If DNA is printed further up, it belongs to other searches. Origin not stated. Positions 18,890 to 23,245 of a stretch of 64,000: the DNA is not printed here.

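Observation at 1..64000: Highly iterated palindrome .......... saturating the window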

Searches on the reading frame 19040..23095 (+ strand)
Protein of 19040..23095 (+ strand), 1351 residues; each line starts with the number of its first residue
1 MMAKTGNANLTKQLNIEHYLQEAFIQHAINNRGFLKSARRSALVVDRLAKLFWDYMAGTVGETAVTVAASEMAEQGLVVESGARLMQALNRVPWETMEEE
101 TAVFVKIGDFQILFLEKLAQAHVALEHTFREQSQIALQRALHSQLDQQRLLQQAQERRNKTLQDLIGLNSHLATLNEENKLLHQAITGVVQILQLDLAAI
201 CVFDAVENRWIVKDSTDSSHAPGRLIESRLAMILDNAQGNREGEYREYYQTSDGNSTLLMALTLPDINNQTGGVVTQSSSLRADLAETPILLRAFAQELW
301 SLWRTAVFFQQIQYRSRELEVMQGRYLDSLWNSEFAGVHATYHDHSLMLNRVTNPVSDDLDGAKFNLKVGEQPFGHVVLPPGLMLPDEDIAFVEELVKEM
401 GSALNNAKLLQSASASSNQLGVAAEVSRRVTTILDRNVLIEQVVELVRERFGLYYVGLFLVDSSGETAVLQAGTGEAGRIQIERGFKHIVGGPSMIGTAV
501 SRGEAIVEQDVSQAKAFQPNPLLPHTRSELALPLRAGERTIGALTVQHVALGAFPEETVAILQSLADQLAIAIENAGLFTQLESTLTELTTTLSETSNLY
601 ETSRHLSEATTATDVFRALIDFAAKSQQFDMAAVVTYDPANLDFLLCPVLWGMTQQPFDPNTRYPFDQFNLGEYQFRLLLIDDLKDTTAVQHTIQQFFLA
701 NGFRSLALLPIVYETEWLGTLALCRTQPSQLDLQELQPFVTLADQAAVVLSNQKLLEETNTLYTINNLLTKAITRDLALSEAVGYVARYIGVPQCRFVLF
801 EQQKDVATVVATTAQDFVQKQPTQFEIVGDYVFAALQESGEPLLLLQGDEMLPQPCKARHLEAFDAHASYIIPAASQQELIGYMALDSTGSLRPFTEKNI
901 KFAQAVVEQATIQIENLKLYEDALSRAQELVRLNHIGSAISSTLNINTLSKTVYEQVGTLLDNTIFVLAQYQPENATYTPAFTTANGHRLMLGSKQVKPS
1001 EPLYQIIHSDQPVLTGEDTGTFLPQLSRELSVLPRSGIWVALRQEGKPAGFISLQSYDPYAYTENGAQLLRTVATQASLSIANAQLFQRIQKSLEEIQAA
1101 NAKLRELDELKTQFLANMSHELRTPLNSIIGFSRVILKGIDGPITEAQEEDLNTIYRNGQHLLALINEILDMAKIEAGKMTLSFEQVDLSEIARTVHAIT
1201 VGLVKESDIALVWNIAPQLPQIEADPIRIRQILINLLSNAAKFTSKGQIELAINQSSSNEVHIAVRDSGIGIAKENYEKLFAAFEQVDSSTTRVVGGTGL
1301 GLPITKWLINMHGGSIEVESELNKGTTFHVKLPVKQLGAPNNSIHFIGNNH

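Call 6: search_protein_families(library=pfam, proteins=[window:19040-23095:+])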
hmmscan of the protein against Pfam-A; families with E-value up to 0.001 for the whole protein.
window:19040-23095:+ (1351 aa): 5 families
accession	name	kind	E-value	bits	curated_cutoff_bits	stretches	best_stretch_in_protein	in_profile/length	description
PF01590.32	GAF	-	2.3e-37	128.9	22.4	4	436-573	2-133/133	GAF domain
PF13185.12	GAF_2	-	5.2e-36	124.3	28.6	3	435-574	3-136/136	GAF domain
PF13492.12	GAF_3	-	2.9e-30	105.7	27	2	439-575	5-129/129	GAF domain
PF02518.31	HATPase_c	-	1.6e-28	99.8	26.4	1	1225-1335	2-110/111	Histidine kinase-, DNA gyrase B-, and HSP90-like ATPase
PF00512.31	HisKA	-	2.1e-20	73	26.9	1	1111-1178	2-66/66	His Kinase A (phospho-acceptor) domain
